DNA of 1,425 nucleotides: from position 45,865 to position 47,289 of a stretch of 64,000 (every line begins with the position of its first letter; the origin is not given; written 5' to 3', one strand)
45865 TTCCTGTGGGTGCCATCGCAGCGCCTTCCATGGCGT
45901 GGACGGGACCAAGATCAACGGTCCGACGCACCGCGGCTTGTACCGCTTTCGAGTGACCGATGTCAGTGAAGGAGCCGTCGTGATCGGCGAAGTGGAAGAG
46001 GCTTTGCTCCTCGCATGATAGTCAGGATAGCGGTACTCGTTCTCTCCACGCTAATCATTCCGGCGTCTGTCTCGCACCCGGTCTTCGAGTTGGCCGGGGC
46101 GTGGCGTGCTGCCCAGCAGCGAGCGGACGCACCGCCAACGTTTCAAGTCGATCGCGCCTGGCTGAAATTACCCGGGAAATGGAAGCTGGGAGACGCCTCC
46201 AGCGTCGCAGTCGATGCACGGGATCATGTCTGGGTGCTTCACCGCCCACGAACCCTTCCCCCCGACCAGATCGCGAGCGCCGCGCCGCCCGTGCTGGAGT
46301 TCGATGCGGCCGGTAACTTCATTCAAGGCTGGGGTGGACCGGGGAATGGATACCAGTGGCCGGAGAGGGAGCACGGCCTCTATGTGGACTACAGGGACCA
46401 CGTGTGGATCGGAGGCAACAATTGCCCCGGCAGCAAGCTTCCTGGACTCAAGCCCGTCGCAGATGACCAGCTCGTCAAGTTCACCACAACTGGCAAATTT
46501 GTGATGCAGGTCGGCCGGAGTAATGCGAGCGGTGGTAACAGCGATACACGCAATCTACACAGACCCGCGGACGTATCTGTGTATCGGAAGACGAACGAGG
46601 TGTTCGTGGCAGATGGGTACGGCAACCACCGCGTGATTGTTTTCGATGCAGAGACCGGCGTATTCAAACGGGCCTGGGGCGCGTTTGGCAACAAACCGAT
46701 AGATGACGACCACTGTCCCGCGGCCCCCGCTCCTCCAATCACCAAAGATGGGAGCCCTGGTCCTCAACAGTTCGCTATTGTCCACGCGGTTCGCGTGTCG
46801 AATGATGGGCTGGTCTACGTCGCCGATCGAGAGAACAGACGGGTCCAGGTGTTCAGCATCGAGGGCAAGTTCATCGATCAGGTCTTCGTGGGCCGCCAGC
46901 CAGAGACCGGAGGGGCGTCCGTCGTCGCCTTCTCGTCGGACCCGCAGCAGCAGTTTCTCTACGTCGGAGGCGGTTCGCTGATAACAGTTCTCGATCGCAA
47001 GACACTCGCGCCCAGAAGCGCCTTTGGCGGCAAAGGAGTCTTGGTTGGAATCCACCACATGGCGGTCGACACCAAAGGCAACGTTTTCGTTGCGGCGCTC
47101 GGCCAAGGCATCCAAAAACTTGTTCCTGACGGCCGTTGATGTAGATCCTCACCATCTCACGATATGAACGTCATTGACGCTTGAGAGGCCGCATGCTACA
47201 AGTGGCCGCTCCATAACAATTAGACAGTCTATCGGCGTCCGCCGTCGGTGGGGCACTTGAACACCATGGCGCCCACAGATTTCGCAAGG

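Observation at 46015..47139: Only intact PAL-like NHL propeller; positional equivalent of the PHM-like gene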

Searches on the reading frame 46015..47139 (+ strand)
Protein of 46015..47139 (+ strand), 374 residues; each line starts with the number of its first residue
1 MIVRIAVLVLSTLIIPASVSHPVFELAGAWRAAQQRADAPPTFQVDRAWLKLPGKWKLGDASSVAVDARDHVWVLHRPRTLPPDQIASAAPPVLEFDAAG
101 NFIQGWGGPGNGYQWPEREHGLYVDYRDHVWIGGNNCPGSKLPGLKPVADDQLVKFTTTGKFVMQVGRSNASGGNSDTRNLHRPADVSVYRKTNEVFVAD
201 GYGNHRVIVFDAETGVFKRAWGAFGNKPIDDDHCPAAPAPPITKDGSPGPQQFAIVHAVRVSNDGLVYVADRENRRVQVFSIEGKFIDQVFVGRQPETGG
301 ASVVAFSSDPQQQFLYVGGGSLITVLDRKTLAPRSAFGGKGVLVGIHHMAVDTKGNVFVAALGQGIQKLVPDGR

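Call 5: search_protein_families(library=pfam, proteins=[window:46015-47139:+], max_evalue=1)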
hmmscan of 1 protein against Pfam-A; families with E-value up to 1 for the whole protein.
window:46015-47139:+ (374 aa): 8 families
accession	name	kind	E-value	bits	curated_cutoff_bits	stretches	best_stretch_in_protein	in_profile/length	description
PF01436.27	NHL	-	4.6e-13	48.9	20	2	256-280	4-28/28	NHL repeat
PF17170.10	DUF5128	-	0.00072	19.3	22.9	1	255-290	45-79/321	6-bladed beta-propeller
PF07494.17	Reg_prop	-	0.0041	17.6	20.4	0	121-136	9-24/24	Two component regulator propeller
PF22701.2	Mala_s_1-like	-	0.015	15.5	27.5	1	258-334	92-164/195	Mal s 1 allergenic protein-like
PF08450.18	SGL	-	0.021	14.9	26.3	0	261-317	191-242/246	SMP-30/Gluconolactonase/LRE-like region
PF06739.17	SBBP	-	0.027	14.8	20.5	1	338-362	7-31/38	Beta-propeller repeat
PF10282.15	Lactonase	-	0.054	13.1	21.7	1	258-319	248-309/344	Lactonase, 7-bladed beta-propeller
PF21483.2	CdiA_helical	-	0.067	13.5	27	1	302-322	30-50/60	Toxin CdiA-like, helical domain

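Call 6: search_protein_families(library=ncbifam, proteins=[window:46015-47139:+], max_evalue=1)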
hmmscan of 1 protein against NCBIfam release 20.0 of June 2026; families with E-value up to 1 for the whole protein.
window:46015-47139:+ (374 aa): 2 families
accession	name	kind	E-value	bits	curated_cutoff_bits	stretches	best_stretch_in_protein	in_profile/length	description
NF035926.1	scyF_NHL_VPEP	equivalog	1.2e-10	41.1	350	2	150-227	75-145/376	scytonemin biosynthesis PEP-CTERM protein ScyF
NF047780.1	LIC12708_fam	subfamily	0.13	11.1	150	0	263-288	65-90/391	LIC_12708 family protein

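Call 7: search_solved_structures(query=window:46015-47139:+, max_evalue=1, show_alignments=3)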
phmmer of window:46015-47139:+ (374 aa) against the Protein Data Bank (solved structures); distinct sequences matched with E-value up to 1: 24.
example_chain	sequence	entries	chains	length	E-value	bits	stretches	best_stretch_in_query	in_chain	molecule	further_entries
6d69_A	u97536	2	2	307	6.4e-20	74.5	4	250-288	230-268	NHL Repeat Region of D. melanogaster Thin | Thin, isoform D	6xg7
7qrw_A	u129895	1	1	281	4e-14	55.4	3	247-300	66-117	Isoform 4 of Tripartite motif-containing protein 3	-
8j72_A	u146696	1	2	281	1.8e-13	53.3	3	244-288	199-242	E3 ubiquitin-protein ligase TRIM71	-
7b2r_A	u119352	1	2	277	3.9e-13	52.2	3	248-309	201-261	Tripartite motif-containing protein 2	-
7qrv_A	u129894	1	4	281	4e-13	52.1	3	248-309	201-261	Tripartite motif-containing protein 2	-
7b96_A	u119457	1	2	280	4.2e-13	52.1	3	248-309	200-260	Isoform 2 of Tripartite motif-containing protein 2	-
9jur_A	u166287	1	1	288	1.4e-12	50.4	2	246-288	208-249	E3 ubiquitin-protein ligase TRIM71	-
7qrx_A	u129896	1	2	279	1.7e-12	50.1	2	246-288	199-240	E3 ubiquitin-protein ligase TRIM71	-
3fvz_A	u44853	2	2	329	3.4e-12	49.1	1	165-289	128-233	Peptidyl-glycine alpha-amidating monooxygenase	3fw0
6fpt_A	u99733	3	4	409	1.9e-10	43.3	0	250-288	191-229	E3 ubiquitin-protein ligase TRIM71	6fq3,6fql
5wm0_A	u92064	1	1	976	7.3e-10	41.4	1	164-288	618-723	Peptidyl-glycine alpha-amidating monooxygenase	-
8suc_A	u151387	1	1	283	2e-06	30.1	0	263-290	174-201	NHL (Ring finger b-box coiled coil) domain containing protein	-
6g7w_A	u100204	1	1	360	0.00082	21.5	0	179-288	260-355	NHL repeat-containing protein 2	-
6gc1_A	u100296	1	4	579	0.006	18.6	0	180-288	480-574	NHL repeat-containing protein 2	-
5ex7_A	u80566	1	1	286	0.0073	18.4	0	258-289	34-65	Brain tumor protein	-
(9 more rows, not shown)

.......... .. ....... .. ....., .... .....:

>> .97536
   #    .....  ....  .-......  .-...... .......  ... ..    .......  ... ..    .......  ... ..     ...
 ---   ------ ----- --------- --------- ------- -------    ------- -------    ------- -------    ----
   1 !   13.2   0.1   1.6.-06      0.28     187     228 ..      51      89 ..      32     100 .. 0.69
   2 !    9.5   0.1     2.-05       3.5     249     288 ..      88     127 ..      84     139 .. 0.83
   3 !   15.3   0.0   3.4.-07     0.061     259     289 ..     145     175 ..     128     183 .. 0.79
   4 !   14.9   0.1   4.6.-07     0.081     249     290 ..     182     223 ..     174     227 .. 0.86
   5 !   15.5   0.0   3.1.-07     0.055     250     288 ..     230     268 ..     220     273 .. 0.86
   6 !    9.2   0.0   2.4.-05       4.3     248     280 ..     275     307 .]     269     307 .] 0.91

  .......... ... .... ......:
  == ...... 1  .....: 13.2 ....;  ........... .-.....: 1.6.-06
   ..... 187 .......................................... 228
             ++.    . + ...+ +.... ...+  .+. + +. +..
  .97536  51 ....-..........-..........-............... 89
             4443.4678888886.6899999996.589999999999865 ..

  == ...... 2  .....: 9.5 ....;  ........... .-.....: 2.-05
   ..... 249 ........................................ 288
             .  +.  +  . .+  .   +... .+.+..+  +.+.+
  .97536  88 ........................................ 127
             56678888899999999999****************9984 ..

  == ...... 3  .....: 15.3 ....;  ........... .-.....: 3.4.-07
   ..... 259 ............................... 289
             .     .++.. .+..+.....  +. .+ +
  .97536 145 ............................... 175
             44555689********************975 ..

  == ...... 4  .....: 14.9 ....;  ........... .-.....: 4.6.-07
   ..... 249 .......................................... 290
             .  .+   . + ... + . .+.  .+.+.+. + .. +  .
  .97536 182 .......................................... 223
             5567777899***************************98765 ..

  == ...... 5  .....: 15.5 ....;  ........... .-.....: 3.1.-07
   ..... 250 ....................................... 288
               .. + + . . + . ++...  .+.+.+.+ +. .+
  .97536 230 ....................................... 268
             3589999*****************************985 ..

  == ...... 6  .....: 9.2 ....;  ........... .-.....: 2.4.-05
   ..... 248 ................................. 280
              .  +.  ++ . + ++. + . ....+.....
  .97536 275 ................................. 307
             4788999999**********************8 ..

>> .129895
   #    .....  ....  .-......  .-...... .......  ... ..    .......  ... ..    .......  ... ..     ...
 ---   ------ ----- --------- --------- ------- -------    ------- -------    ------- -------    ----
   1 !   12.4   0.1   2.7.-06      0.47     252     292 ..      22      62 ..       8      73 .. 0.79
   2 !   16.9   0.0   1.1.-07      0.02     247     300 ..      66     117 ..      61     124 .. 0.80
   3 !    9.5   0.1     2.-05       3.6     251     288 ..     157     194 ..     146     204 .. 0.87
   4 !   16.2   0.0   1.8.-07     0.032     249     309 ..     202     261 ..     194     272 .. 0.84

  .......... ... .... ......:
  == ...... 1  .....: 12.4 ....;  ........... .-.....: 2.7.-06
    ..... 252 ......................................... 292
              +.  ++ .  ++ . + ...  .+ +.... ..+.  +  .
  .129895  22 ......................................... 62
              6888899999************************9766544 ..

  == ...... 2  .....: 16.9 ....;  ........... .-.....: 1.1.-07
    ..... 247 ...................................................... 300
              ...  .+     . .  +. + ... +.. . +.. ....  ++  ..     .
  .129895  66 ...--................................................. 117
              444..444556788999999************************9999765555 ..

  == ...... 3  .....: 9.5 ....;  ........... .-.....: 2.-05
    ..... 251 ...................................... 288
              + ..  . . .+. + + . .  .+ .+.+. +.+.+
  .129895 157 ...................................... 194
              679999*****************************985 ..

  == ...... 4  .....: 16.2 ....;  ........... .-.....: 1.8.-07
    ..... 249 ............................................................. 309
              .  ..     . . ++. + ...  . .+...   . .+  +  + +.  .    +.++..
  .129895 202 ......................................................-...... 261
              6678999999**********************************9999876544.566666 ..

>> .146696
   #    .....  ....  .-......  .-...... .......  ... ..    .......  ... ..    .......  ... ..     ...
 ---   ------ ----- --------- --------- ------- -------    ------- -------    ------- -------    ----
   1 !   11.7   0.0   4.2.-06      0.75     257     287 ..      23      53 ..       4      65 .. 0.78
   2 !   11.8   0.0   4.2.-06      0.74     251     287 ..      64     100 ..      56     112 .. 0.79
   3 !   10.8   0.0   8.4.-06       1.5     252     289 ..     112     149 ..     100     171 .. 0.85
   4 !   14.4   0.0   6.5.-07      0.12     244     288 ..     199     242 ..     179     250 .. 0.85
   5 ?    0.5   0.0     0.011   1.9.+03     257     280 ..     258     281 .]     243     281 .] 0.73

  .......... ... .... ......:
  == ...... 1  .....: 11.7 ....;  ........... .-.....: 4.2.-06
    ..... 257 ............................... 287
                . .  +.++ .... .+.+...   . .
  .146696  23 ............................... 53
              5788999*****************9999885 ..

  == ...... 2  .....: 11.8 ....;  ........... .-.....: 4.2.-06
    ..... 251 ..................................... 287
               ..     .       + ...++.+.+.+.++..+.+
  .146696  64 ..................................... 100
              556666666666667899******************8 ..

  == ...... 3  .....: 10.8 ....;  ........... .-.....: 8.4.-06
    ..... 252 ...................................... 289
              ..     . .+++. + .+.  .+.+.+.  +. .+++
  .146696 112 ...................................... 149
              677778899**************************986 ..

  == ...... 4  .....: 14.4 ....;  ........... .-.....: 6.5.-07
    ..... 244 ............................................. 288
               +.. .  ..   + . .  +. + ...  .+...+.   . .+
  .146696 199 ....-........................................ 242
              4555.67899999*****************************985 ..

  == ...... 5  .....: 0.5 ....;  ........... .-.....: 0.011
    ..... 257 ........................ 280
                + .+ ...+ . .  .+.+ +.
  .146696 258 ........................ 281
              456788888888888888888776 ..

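Call 12: find_homologous_proteins(query=window:46015-47139:+, max_evalue=0.00001)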
Query window:46015-47139:+ (374 aa): 7989 proteins with E <= 0.00001 among 8000 candidates; the best 120 are listed.
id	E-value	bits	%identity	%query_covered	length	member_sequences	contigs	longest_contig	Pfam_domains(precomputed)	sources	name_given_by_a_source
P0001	7.7e-255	863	100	100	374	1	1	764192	PF01436.28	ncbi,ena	-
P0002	8.1e-211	718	82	98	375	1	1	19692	PF01436.28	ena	-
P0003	4.7e-186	636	75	99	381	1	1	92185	PF07494.18,PF01436.28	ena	-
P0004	5.0e-186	636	75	98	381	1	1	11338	PF07494.18,PF01436.28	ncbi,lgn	-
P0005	1.3e-181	622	72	99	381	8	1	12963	PF01436.28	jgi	jgi:DNA-binding beta-propeller fold protein YncE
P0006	4.2e-177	607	70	99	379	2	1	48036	PF01436.28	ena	-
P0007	4.1e-175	600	70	98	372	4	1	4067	PF01436.28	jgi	jgi:DNA-binding beta-propeller fold protein YncE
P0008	7.7e-153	527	68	89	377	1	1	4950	PF17170.11,PF01436.28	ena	-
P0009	2.6e-152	525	64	99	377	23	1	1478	PF17170.11,PF01436.28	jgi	-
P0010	6.0e-152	524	64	98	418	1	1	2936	PF17170.11,PF01436.28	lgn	-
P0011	8.9e-152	523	63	97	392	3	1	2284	PF17170.11,PF01436.28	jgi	jgi:hypothetical protein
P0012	3.2e-151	522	68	89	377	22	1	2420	PF17170.11,PF01436.28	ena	-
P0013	3.5e-151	522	63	99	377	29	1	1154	PF01436.28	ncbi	-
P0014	4.1e-151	521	64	98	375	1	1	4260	PF17170.11,PF01436.28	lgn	-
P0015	5.1e-151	521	63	99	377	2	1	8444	PF17170.11,PF01436.28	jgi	-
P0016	5.1e-151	521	63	97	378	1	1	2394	PF17170.11,PF01436.28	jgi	jgi:DNA-binding beta-propeller fold protein YncE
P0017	7.3e-151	520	62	96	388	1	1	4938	PF01436.28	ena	-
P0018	9.2e-151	520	64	98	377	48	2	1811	PF17170.11,PF01436.28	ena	-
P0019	1.1e-150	520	67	89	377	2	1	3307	PF01436.28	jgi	-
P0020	2.1e-150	519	63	99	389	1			PF17170.11,PF01436.28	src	-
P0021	2.2e-150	519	67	89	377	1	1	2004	PF01436.28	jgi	-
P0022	2.3e-150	519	63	99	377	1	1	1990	PF17170.11,PF01436.28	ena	-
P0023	2.6e-150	519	63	97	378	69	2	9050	PF07494.18,PF17170.11,PF01436.28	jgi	jgi:hypothetical protein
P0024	3.9e-150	518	63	99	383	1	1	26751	PF17170.11,PF01436.28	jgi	jgi:hypothetical protein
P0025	4.2e-150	518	62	98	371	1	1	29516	PF07494.18,PF01436.28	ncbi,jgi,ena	-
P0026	1.5e-149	516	62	99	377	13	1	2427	PF17170.11,PF01436.28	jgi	jgi:hypothetical protein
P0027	1.6e-149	516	65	89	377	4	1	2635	PF01436.28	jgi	jgi:hypothetical protein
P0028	1.9e-149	516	63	98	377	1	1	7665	PF17170.11,PF01436.28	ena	-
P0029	2.2e-149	516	63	98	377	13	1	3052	PF17170.11,PF01436.28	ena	-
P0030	8.5e-149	514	64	97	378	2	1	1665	PF17170.11,PF01436.28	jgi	jgi:NHL repeat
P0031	1.1e-147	510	66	90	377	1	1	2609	PF17170.11,PF01436.28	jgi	jgi:DNA-binding beta-propeller fold protein YncE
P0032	3.3e-147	508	60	99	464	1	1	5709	PF17170.11,PF01436.28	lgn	-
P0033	6.6e-147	507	62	95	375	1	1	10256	PF01436.28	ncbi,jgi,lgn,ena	-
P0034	1.1e-146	507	65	93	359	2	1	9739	PF17170.11,PF01436.28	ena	-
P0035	1.1e-146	507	65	93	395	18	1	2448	PF17170.11,PF01436.28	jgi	jgi:hypothetical protein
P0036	1.4e-146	506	63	98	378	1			PF17170.11,PF01436.28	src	-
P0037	5.8e-146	504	61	99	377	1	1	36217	PF01436.28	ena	-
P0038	6.5e-146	504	64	93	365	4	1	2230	PF17170.11,PF01436.28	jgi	jgi:DNA-binding beta-propeller fold protein YncE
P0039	7.2e-146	504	61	98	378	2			PF17170.11,PF01436.28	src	-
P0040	9.6e-146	504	60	98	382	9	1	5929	PF07494.18,PF01436.28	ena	-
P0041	1.5e-145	503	66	90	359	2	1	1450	PF17170.11,PF01436.28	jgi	jgi:DNA-binding beta-propeller fold protein YncE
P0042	2.0e-145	503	61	98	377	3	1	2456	PF07494.18,PF17170.11,PF01436.28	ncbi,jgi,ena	-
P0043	2.1e-145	502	66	89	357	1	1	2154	PF17170.11,PF01436.28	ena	-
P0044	2.4e-145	502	64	91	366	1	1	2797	PF07494.18,PF01436.28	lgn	-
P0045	1.5e-144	500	65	91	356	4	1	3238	PF17170.11,PF01436.28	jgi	jgi:DNA-binding beta-propeller fold protein YncE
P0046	5.0e-144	498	62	97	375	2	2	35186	PF17170.11,PF01436.28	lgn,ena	-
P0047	7.5e-144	497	64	91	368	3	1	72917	PF01436.28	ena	-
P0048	9.1e-144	497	62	93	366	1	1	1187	PF01436.28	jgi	jgi:hypothetical protein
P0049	9.2e-144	497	61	97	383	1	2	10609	PF01436.28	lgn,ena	-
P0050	1.1e-143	497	61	98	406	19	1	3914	PF17170.11,PF01436.28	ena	-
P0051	1.1e-143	497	64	88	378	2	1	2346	PF17170.11,PF01436.28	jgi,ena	-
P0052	1.2e-143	497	61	99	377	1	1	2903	PF17170.11,PF01436.28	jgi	jgi:DNA-binding beta-propeller fold protein YncE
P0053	1.2e-143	497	62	97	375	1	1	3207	PF17170.11,PF01436.28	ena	-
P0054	1.3e-143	497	61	99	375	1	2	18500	PF17170.11,PF01436.28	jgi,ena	jgi:DNA-binding beta-propeller fold protein YncE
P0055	2.7e-143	496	65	89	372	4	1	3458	PF01436.28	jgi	jgi:hypothetical protein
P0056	3.2e-143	495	62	99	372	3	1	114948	PF17170.11,PF01436.28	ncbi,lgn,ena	-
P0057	4.6e-143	495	65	88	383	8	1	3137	PF17170.11,PF01436.28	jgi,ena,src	-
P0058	4.7e-143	495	61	99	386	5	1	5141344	PF17170.11,PF01436.28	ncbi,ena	-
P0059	6.2e-143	494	60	99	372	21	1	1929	PF17170.11,PF01436.28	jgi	-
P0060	6.7e-143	494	63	89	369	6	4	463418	PF07494.18,PF01436.28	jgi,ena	jgi:hypothetical protein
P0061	7.4e-143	494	62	93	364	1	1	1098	PF17170.11,PF01436.28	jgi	jgi:DNA-binding beta-propeller fold protein YncE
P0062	9.6e-143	494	60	99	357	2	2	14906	PF17170.11,PF01436.28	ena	-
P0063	1.3e-142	493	63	91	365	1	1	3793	PF01436.28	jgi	jgi:hypothetical protein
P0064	2.3e-142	493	60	99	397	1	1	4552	PF17170.11,PF01436.28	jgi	jgi:hypothetical protein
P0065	3.6e-142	492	62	97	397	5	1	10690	PF17170.11,PF01436.28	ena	-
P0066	5.3e-142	491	65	88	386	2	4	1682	PF17170.11,PF01436.28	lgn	-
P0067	5.5e-142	491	60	99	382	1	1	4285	PF01436.28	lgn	-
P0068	6.0e-142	491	64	90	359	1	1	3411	PF07494.18,PF17170.11,PF01436.28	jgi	jgi:DNA-binding beta-propeller fold protein YncE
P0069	6.1e-142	491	59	99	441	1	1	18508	PF01436.28,PF06739.18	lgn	-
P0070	7.3e-142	491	65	89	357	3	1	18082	PF01436.28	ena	-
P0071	7.4e-142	491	58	99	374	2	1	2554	PF01436.28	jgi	jgi:hypothetical protein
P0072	8.2e-142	491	64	89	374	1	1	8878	PF17170.11,PF01436.28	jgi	jgi:DNA-binding beta-propeller fold protein YncE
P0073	9.5e-142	490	58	100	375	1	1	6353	PF17170.11,PF01436.28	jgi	jgi:DNA-binding beta-propeller fold protein YncE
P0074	1.4e-141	490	64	89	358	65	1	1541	PF07494.18,PF01436.28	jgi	jgi:DNA-binding beta-propeller fold protein YncE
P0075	1.8e-141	490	64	89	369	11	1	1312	PF07494.18,PF01436.28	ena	-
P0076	2.2e-141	489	60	98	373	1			PF07494.18,PF17170.11,PF01436.28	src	-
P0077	2.3e-141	489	63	89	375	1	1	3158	PF01436.28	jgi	-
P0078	2.7e-141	489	62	92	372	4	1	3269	PF17170.11,PF01436.28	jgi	jgi:hypothetical protein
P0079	2.8e-141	489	62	92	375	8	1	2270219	PF07494.18,PF01436.28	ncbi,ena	-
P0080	2.8e-141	489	62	89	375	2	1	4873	PF07494.18,PF01436.28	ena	-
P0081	3.0e-141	489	61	98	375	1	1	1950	PF17170.11,PF01436.28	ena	-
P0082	3.1e-141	489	62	91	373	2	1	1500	PF07494.18,PF01436.28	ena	-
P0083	3.6e-141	489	64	89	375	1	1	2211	PF17170.11,PF01436.28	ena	-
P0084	3.7e-141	489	61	92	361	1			PF01436.28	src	-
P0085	4.1e-141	488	59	98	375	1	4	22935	PF17170.11,PF01436.28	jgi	jgi:hypothetical protein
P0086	4.2e-141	488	63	89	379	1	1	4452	PF07494.18,PF17170.11,PF01436.28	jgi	jgi:DNA-binding beta-propeller fold protein YncE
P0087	4.9e-141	488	59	98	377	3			PF01436.28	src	-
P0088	5.2e-141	488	63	89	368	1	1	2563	PF07494.18,PF01436.28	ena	-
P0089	6.3e-141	488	60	98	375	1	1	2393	PF07494.18,PF17170.11,PF01436.28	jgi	jgi:DNA-binding beta-propeller fold protein YncE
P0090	7.1e-141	488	58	99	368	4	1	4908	PF01436.28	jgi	jgi:DNA-binding beta-propeller fold protein YncE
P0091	7.1e-141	488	59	98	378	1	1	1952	PF07494.18,PF01436.28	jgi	jgi:hypothetical protein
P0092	8.5e-141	487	58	98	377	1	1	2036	PF07494.18,PF01436.28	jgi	-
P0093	9.2e-141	487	62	92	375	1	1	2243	PF07494.18,PF01436.28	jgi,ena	jgi:hypothetical protein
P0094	9.8e-141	487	62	92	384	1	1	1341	PF07494.18,PF01436.28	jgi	jgi:hypothetical protein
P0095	1.1e-140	487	61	92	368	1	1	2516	PF07494.18,PF01436.28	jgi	-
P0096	1.2e-140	487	62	89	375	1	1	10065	PF01436.28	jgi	jgi:DNA-binding beta-propeller fold protein YncE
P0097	1.3e-140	487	59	100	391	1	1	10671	PF01436.28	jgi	jgi:hypothetical protein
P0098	1.5e-140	487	64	89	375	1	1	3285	PF01436.28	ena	-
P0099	1.6e-140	486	65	89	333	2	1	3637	PF17170.11,PF01436.28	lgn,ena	-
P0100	1.6e-140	486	62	89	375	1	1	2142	PF01436.28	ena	-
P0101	2.0e-140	486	61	98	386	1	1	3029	PF17170.11,PF01436.28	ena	-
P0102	2.1e-140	486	62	91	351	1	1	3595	PF07494.18,PF01436.28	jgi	jgi:hypothetical protein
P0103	2.1e-140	486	63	89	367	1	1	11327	PF01436.28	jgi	jgi:DNA-binding beta-propeller fold protein YncE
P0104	2.4e-140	486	60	99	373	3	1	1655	PF01436.28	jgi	jgi:hypothetical protein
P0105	2.4e-140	486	62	89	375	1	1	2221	PF01436.28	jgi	jgi:DNA-binding beta-propeller fold protein YncE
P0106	2.4e-140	486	63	88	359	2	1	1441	PF07494.18,PF01436.28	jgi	jgi:DNA-binding beta-propeller fold protein YncE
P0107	2.9e-140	486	65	87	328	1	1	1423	PF01436.28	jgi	jgi:DNA-binding beta-propeller fold protein YncE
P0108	3.0e-140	486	60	94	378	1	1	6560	PF01436.28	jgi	jgi:hypothetical protein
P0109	3.0e-140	486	63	90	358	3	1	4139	PF07494.18,PF01436.28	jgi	jgi:DNA-binding beta-propeller fold protein YncE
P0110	3.6e-140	485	62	91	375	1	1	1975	PF17170.11,PF01436.28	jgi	jgi:hypothetical protein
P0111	3.6e-140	485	59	98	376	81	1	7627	PF01436.28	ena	-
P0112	4.7e-140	485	62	89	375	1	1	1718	PF01436.28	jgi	jgi:hypothetical protein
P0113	4.8e-140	485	58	98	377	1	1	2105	PF07494.18,PF01436.28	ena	-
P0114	5.1e-140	485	60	94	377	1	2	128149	PF07494.18,PF01436.28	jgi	jgi:hypothetical protein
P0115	5.2e-140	485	62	92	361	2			PF17170.11,PF01436.28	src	-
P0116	5.5e-140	485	59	98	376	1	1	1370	PF17170.11,PF01436.28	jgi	jgi:DNA-binding beta-propeller fold protein YncE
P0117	6.0e-140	485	62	89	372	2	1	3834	PF01436.28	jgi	jgi:hypothetical protein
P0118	6.1e-140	485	59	98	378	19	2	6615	PF07494.18,PF01436.28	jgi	jgi:hypothetical protein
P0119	6.2e-140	484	61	89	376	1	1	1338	PF01436.28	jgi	jgi:hypothetical protein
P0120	6.4e-140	484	65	88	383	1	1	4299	PF17170.11,PF01436.28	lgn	-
